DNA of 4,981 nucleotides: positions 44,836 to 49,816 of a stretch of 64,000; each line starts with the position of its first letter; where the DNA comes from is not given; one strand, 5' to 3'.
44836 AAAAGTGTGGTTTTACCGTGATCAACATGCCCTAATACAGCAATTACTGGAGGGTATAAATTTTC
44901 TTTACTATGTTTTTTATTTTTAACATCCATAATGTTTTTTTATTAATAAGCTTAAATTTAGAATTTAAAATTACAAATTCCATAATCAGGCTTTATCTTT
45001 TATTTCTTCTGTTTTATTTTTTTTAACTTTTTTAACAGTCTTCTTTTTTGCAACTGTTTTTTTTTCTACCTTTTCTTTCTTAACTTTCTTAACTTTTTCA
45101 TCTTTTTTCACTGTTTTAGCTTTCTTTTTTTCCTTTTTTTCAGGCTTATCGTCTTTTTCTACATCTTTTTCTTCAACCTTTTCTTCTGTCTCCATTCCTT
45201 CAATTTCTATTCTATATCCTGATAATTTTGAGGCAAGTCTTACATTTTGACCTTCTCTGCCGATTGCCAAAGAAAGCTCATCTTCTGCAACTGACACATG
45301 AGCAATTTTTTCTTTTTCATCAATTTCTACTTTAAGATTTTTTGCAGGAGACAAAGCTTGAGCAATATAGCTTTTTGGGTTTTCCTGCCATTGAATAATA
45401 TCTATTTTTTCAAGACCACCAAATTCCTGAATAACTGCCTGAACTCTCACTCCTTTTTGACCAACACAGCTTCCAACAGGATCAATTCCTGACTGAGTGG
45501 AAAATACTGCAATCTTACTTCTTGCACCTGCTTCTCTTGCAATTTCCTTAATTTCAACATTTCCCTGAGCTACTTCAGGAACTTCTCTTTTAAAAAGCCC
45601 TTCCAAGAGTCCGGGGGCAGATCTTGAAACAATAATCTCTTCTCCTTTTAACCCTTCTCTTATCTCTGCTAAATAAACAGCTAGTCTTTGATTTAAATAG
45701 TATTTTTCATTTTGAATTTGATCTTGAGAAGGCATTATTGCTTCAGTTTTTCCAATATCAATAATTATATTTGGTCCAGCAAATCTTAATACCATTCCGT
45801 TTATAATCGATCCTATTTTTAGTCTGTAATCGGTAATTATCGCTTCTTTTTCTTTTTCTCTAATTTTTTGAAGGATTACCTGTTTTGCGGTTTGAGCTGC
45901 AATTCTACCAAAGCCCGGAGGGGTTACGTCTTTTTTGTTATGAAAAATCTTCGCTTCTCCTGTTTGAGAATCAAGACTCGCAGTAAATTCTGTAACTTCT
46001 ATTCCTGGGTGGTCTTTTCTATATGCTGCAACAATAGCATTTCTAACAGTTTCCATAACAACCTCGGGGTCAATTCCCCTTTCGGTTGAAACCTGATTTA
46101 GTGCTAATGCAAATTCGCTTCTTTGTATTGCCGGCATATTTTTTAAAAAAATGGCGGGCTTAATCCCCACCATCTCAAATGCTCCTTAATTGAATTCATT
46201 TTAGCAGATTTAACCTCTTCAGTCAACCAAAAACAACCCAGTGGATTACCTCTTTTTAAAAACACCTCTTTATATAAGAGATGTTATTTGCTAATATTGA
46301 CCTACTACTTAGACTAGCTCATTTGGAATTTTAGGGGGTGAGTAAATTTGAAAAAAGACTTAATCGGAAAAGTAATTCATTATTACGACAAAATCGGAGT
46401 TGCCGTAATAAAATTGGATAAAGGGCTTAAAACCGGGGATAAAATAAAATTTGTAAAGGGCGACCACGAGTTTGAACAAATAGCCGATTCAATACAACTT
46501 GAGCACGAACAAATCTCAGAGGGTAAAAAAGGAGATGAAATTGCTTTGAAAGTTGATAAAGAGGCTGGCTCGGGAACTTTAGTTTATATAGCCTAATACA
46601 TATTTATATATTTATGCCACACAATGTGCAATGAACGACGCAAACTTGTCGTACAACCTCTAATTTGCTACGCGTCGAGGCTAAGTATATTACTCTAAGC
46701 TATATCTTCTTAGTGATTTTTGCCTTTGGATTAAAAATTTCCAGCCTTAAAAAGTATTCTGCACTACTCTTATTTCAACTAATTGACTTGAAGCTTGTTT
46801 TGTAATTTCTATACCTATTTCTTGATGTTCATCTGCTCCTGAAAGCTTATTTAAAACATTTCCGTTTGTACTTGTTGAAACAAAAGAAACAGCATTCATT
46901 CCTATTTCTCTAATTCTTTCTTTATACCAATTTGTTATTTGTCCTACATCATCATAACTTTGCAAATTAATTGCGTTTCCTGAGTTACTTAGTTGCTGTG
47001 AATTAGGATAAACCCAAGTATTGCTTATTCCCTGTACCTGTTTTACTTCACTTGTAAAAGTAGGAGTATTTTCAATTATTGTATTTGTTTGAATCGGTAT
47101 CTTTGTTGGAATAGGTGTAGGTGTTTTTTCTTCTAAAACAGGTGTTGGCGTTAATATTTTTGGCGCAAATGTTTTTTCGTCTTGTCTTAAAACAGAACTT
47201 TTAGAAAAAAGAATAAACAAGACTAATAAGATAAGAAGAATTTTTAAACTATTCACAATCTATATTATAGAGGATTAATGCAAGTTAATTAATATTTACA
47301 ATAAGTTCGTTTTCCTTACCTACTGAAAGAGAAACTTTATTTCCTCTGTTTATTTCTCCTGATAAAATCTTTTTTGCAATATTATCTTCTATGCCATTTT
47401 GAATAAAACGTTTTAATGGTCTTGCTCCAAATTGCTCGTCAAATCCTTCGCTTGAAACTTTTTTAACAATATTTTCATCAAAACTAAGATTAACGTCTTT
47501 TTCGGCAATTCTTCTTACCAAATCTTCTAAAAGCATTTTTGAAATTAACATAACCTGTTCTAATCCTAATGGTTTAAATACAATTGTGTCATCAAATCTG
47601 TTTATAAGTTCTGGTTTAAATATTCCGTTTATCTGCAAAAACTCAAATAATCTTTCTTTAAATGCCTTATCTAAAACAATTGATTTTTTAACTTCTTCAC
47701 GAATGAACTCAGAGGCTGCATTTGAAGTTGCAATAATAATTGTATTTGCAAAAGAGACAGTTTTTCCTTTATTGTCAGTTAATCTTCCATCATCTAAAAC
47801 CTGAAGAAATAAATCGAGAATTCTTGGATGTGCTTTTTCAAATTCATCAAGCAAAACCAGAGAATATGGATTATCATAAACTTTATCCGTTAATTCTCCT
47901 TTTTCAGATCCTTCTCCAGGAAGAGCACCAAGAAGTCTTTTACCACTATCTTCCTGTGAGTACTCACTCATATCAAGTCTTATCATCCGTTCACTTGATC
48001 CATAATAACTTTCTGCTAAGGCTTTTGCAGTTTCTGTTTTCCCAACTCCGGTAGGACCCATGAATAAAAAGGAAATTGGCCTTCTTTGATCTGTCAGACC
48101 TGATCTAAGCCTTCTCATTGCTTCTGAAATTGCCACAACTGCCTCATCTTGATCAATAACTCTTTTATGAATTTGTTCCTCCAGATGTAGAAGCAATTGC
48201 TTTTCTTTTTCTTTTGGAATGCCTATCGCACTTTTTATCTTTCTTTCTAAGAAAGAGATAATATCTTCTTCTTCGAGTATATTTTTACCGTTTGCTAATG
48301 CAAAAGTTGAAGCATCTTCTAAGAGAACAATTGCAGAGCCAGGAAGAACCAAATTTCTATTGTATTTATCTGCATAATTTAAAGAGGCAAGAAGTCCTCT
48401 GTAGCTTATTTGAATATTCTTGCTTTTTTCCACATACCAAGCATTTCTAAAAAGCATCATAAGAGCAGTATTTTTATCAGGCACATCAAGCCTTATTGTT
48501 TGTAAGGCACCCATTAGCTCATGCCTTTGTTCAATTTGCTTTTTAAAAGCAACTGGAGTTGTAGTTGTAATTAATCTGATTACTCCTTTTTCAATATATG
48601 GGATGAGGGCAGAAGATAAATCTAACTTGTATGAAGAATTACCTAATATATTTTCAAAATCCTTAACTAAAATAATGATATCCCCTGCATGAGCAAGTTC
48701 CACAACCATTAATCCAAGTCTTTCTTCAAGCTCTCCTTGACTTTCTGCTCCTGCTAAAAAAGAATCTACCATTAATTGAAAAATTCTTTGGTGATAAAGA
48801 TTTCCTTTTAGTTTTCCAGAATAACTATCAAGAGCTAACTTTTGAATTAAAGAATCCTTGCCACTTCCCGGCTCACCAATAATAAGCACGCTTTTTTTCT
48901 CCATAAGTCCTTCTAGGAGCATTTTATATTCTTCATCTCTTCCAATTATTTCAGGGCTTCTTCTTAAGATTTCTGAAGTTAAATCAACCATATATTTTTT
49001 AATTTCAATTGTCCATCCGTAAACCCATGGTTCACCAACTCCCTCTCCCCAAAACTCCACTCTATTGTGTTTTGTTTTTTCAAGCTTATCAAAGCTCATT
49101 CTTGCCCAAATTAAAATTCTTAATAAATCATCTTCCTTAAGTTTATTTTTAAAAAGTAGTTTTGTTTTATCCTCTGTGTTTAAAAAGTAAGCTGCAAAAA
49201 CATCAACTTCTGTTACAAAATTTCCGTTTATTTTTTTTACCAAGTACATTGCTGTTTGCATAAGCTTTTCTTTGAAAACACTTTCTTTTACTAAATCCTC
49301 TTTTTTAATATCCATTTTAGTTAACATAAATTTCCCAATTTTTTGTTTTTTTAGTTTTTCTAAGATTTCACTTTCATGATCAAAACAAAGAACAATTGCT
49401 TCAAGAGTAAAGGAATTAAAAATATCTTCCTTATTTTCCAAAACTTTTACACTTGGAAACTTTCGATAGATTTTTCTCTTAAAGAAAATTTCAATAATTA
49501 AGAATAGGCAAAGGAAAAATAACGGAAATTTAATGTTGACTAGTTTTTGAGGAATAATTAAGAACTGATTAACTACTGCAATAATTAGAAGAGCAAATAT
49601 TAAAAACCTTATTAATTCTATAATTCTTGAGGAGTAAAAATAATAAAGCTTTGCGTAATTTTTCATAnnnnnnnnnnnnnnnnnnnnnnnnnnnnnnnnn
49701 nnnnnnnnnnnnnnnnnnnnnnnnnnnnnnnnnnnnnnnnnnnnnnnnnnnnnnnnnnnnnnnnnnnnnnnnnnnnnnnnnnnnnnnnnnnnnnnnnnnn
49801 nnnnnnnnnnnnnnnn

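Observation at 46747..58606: Eight-gene co-directional cluster mixing T4SS-like membrane parts, two Hsp100/Clp ATPases and secreted proteins: a candidate novel export or surface-structure module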

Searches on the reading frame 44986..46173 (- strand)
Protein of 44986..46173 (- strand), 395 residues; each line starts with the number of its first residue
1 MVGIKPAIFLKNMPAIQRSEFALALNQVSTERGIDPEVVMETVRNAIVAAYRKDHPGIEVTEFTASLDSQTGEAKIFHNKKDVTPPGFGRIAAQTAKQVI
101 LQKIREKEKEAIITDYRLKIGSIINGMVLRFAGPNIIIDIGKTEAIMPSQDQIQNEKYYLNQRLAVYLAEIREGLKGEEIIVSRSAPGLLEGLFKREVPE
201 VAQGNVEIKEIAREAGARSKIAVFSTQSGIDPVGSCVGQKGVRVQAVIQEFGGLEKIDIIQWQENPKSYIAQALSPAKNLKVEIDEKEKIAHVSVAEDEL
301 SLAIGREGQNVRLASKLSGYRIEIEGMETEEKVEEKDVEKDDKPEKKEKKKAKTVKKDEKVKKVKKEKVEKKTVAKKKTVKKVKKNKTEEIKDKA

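Call 6: search_protein_families(library=pfam, proteins=[window:44986-46173:-], max_evalue=0.001)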
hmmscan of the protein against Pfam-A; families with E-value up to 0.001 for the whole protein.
window:44986-46173:- (395 aa): 3 families
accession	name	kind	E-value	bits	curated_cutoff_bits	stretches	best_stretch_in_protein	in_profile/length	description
PF13184.12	KH_5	-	5.1e-24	84.6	27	1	215-284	1-69/69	NusA-like KH domain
PF08529.16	NusA_N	-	9.1e-17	61.8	23.8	2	20-81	1-60/119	NusA N-terminal domain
PF23095.1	KH_NusA_C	-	3e-07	30.8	34.2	1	292-326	2-36/59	Transcription termination/antitermination protein NusA, KH domain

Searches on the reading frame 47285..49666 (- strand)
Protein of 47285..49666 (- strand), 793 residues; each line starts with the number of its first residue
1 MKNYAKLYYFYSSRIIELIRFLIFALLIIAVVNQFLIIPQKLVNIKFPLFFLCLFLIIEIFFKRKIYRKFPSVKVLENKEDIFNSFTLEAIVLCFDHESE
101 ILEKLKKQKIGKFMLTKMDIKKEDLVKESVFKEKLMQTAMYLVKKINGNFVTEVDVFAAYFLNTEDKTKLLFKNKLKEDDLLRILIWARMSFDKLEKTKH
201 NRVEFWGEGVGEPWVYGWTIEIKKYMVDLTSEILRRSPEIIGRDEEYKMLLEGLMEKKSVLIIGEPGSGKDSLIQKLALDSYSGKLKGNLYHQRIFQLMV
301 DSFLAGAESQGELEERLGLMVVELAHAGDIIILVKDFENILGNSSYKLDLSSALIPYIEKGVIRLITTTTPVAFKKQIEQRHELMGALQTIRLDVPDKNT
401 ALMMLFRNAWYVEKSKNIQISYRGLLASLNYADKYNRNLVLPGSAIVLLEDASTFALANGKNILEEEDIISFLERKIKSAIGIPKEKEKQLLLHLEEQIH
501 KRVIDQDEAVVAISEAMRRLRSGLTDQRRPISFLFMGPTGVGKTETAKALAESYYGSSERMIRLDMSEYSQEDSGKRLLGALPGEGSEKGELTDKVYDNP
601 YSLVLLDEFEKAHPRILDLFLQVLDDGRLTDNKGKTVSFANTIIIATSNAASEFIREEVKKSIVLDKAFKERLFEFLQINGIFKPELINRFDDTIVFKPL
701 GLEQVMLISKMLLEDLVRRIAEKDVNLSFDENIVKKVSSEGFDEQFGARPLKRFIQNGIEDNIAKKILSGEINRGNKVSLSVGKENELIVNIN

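Call 4: search_protein_families(library=pfam, proteins=[window:47285-49666:-], max_evalue=0.01)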
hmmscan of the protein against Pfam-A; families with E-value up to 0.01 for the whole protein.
window:47285-49666:- (793 aa): 24 families
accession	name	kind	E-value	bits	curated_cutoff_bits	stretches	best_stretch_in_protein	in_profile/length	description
PF07724.20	AAA_2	-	1.8e-45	155.4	27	1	530-693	3-165/166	AAA domain (Cdc48 subfamily)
PF10431.15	ClpB_D2-small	-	1e-20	73.9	21.9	1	700-779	1-80/81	C-terminal, D2-small domain, of ClpB protein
PF07728.20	AAA_5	-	2.4e-13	50.7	22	1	533-661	2-133/139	AAA domain (dynein-related subfamily)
PF00004.35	AAA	-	6.1e-12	46.6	21.2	1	534-654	2-114/131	ATPase family associated with various cellular activities (AAA)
PF00158.32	Sigma54_activat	-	2.5e-08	34.2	20.2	1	527-657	19-151/168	Sigma-54 interaction domain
PF20720.3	nSTAND3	-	4.3e-08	33.4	27.2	1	246-282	6-42/155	Novel STAND NTPase 3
PF13401.12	AAA_22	-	7.5e-07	30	27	0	534-625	9-109/130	AAA domain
PF06414.18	Zeta_toxin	-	4.9e-06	26.6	22.3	1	524-569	10-54/199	Zeta toxin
PF13191.12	AAA_16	-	8.6e-06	26.8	32.6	0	240-278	2-45/167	AAA ATPase domain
PF12775.13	AAA_7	-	1.1e-05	25.4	25.8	0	531-571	34-74/181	P-loop containing dynein motor region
PF13238.12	AAA_18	-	0.00016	22.6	29.4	0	535-574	3-44/128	AAA domain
PF20030.5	bpMoxR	-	0.00021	20.8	27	0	238-279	12-53/205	MoxR domain in the MoxR-vWA-beta-propeller ternary systems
PF14532.12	Sigma54_activ_2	-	0.00056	20.6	25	0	257-397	21-137/138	Sigma-54 interaction domain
PF05729.18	NACHT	-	0.00068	19.9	26.7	0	260-298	3-40/167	NACHT domain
PF00005.33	ABC_tran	-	0.001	20.1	25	0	535-585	16-67/137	ABC transporter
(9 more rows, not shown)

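Call 8: search_protein_families(library=ncbifam, proteins=[window:47285-49666:-], max_evalue=0.01)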
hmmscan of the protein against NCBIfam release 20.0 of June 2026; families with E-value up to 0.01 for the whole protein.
window:47285-49666:- (793 aa): 32 families (the best 25 are shown)
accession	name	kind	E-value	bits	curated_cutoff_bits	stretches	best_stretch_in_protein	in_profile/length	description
TIGR03346.1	chaperone_ClpB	equivalog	5.2e-127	425.4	1232.1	2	466-786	530-848/853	ATP-dependent chaperone ClpB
TIGR02639.1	ClpA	equivalog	5.3e-112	375.4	993.15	1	102-781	50-733/734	ATP-dependent Clp protease ATP-binding subunit ClpA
NF008118.0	PRK10865.1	equivalog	1.1e-109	367.7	1417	2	466-786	533-852/857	ATP-dependent chaperone ClpB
NF033606.1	heat_AAA_ClpK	exception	2.3e-108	363.3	1900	2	487-781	599-897/949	heat shock survival AAA family ATPase ClpK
NF033607.0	disagg_AAA_ClpG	exception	4.6e-99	332.6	1900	2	467-780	558-874/932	AAA family protein disaggregase ClpG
TIGR03345.1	VI_ClpV1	equivalog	8.2e-92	308.9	884.95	2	486-772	551-840/852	type VI secretion system ATPase TssH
NF008263.0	PRK11034.1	equivalog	2e-79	267.4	1350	1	132-787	84-740/758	ATP-dependent Clp protease ATP-binding subunit ClpA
NF003745.1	PRK05342.1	equivalog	7.6e-09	34.9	359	0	665-761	283-378/418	ATP-dependent Clp protease ATP-binding subunit ClpX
NF003229.0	PRK04195.1-5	equivalog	1.1e-08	34.2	280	1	502-610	18-113/413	replication factor C large subunit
NF001679.0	PRK00440.1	equivalog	6.5e-07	28.7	303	1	509-566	19-75/322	replication factor C small subunit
NF009067.0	PRK12402.1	equivalog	7.9e-07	28.3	317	1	507-566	14-74/340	replication factor C small subunit 2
TIGR03499.1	FlhF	equivalog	2.1e-06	28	174.15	1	482-555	151-223/286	flagellar biosynthesis GTPase FlhF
TIGR00764.1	lon_rel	equivalog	3e-06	26.1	516.6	1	239-278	19-58/608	ATP-dependent protease LonB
NF008485.2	PRK11388.1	equivalog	6e-06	24.8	551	1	496-693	321-508/643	dihydroxyacetone kinase operon transcriptional regulator DhaR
TIGR02928.1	TIGR02928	subfamily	6.9e-06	25.2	181.3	0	501-556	15-66/366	orc1/cdc6 family replication initiation protein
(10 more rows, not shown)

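Call 31: find_homologous_proteins(query=window:47285-49666:-, max_evalue=1e-10)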
Query window:47285-49666:- (793 aa): 330 proteins with E <= 1e-10 among 8000 candidates; the best 120 are listed.
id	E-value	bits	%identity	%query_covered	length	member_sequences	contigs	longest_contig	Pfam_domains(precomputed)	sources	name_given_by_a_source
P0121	0.0e+0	1716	100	100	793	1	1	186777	PF06414.19,PF00158.33,PF07724.21,PF12775.14,PF00004.36,PF13401.13,PF07728.21,PF10431.16,PF20720.4,PF13191.13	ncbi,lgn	ncbi:MAG: ATP-dependent Clp protease ATP-binding subunit [Candidatus Levyibacteriota bacterium]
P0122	0.0e+0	1444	81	100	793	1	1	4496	PF06414.19,PF00158.33,PF07724.21,PF12775.14,PF05729.19,PF00004.36,PF13401.13,PF07728.21,PF10431.16,PF20720.4,PF13191.13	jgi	jgi:ATP-dependent Clp protease ATP-binding subunit ClpC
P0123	0.0e+0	1436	82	100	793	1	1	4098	PF06414.19,PF00158.33,PF07724.21,PF12775.14,PF00004.36,PF13401.13,PF07728.21,PF10431.16,PF20720.4,PF13191.13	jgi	-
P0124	0.0e+0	1424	82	100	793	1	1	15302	PF06414.19,PF00158.33,PF07724.21,PF12775.14,PF00004.36,PF13401.13,PF07728.21,PF10431.16,PF20720.4,PF13191.13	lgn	-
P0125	0.0e+0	1155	65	100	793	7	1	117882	PF00158.33,PF07724.21,PF00004.36,PF17871.8,PF07728.21,PF10431.16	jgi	-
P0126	0.0e+0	1144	64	100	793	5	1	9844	PF00158.33,PF07724.21,PF00004.36,PF17871.8,PF07728.21,PF10431.16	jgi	-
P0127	6.5e-279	946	56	98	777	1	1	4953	PF00158.33,PF07724.21,PF12775.14,PF00004.36,PF07728.21,PF10431.16,PF20720.4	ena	-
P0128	2.2e-276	937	56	99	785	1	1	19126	PF00158.33,PF07724.21,PF00004.36,PF07728.21,PF10431.16,PF20720.4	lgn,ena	-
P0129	8.5e-270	915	53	100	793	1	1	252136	PF00158.33,PF07724.21,PF00004.36,PF17871.8,PF07728.21,PF10431.16,PF20720.4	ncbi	-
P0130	2.6e-269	914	54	98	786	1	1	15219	PF06414.19,PF00158.33,PF07724.21,PF12775.14,PF00004.36,PF07728.21,PF10431.16,PF20720.4,PF13191.13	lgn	-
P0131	4.1e-269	913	55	99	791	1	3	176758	PF00158.33,PF07724.21,PF12775.14,PF00004.36,PF13401.13,PF05673.20,PF07728.21,PF10431.16,PF20720.4,PF13191.13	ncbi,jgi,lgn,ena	-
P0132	3.4e-263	894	52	99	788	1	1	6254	PF00158.33,PF07724.21,PF00004.36,PF17871.8,PF07728.21,PF10431.16,PF20720.4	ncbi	-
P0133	9.6e-262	889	52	99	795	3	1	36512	PF00158.33,PF07724.21,PF00005.34,PF00004.36,PF13401.13,PF17871.8,PF07728.21,PF10431.16,PF20720.4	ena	-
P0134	8.1e-261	886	51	99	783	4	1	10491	PF00158.33,PF07724.21,PF00004.36,PF17871.8,PF07728.21,PF10431.16,PF20720.4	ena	-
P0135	1.7e-260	885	53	99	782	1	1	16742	PF00158.33,PF07724.21,PF12775.14,PF00004.36,PF07728.21,PF10431.16,PF20720.4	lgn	-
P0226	3.5e-212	725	47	100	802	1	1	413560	PF00158.33,PF07724.21,PF00004.36,PF13401.13,PF17871.8,PF07728.21,PF10431.16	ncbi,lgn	-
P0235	3.3e-203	695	49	87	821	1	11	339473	PF00004.36,PF13401.13,PF17871.8,PF07728.21,PF13191.13,PF06414.19,PF00158.33,PF07724.21,PF00005.34,PF12775.14,PF10431.16,PF20720.4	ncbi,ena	-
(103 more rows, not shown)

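Call 32: find_encoding_contigs(protein=P0235, flank=10000, max_places=1)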
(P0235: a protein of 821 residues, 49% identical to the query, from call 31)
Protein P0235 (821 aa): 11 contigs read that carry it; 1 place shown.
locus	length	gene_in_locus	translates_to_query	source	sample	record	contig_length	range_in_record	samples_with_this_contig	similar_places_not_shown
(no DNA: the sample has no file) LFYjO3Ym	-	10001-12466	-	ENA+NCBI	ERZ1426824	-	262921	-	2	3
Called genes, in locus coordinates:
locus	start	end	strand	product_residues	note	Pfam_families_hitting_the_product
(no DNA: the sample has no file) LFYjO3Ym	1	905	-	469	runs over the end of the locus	PF00133:tRNA-synt_1, PF09334:tRNA-synt_1g, PF00133:tRNA-synt_1, PF01406:tRNA-synt_1e (weak)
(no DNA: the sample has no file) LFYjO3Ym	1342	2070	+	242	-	PF03444:WHD_HrcA (weak), PF01628:HrcA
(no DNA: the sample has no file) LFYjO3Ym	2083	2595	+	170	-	PF01025:GrpE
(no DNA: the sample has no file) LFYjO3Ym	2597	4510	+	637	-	PF00012:HSP70, PF06723:MreB_Mbl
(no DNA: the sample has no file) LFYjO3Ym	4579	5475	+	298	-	PF00226:DnaJ, PF01556:DnaJ_C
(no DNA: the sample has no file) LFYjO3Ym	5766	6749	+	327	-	PF02661:Fic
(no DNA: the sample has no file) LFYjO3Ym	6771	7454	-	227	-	PF13328:HD_4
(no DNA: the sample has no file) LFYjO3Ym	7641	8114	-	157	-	PF01451:LMWPc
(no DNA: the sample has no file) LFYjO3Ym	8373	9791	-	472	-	-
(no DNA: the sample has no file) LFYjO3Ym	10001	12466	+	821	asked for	PF00005:ABC_tran (faint), PF06414:Zeta_toxin (faint), PF00004:AAA (weak), PF17871:AAA_lid_9 (weak), PF00158:Sigma54_activat (weak), PF07724:AAA_2, PF07728:AAA_5, PF10431:ClpB_D2-small, +4 more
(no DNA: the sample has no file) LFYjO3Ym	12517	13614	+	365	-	PF08529:NusA_N, PF13184:KH_NusA_1st, PF26594:KH_NusA_2nd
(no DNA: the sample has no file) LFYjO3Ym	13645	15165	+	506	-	PF00009:GTP_EFTU, PF00071:Ras (weak), PF01926:MMR_HSR1, PF22042:EF-G_D2, PF11987:IF-2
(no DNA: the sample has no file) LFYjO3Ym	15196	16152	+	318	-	-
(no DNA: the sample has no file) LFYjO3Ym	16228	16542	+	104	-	PF00312:Ribosomal_S15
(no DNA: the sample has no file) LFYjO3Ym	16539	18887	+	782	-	PF01138:RNase_PH, PF03725:RNase_PH_C (weak), PF01138:RNase_PH, PF00013:KH_1, PF00575:S1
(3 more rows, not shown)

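Call 33: find_encoding_contigs(protein=P0226, flank=10000, max_places=1)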
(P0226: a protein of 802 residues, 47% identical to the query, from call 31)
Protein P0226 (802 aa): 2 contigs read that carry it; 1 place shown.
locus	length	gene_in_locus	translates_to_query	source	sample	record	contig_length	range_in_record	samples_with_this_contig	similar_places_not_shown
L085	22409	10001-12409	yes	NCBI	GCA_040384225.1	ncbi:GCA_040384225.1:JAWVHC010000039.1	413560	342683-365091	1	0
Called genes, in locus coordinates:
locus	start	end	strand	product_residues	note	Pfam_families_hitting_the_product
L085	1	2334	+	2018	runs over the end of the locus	-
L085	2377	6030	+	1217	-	PF02861:Clp_N, PF23569:NBD_SMAX1, PF00004:AAA, PF17871:AAA_lid_9, PF00004:AAA, PF07724:AAA_2, PF07728:AAA_5, PF10431:ClpB_D2-small, +7 more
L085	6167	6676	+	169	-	PF13473:Cupredoxin_1 (weak)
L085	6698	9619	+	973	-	PF00580:UvrD-helicase, PF01443:Viral_helicase1 (faint), PF13245:AAA_19, PF13604:AAA_30 (faint), PF13361:UvrD_C, PF13538:UvrD_C_2 (faint), PF10926:DUF2800 (weak), PF12705:PDDEXK_1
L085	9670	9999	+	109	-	-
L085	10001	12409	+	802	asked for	PF13401:AAA_22 (faint), PF17871:AAA_lid_9, PF00158:Sigma54_activat (weak), PF00004:AAA (weak), PF07724:AAA_2, PF07728:AAA_5, PF10431:ClpB_D2-small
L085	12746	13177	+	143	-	PF01797:Y1_Tnp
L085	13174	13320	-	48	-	-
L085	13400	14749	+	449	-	PF08529:NusA_N, PF13184:KH_NusA_1st, PF26594:KH_NusA_2nd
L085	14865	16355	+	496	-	PF00009:GTP_EFTU, PF00071:Ras, PF01926:MMR_HSR1, PF22042:EF-G_D2, PF11987:IF-2, PF03144:GTP_EFTU_D2 (weak)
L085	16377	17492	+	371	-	-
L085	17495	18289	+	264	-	PF01145:Band_7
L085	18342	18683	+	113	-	-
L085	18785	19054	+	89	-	PF00312:Ribosomal_S15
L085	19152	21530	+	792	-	PF01138:RNase_PH, PF03725:RNase_PH_C (weak), PF01138:RNase_PH, PF00013:KH_1, PF00575:S1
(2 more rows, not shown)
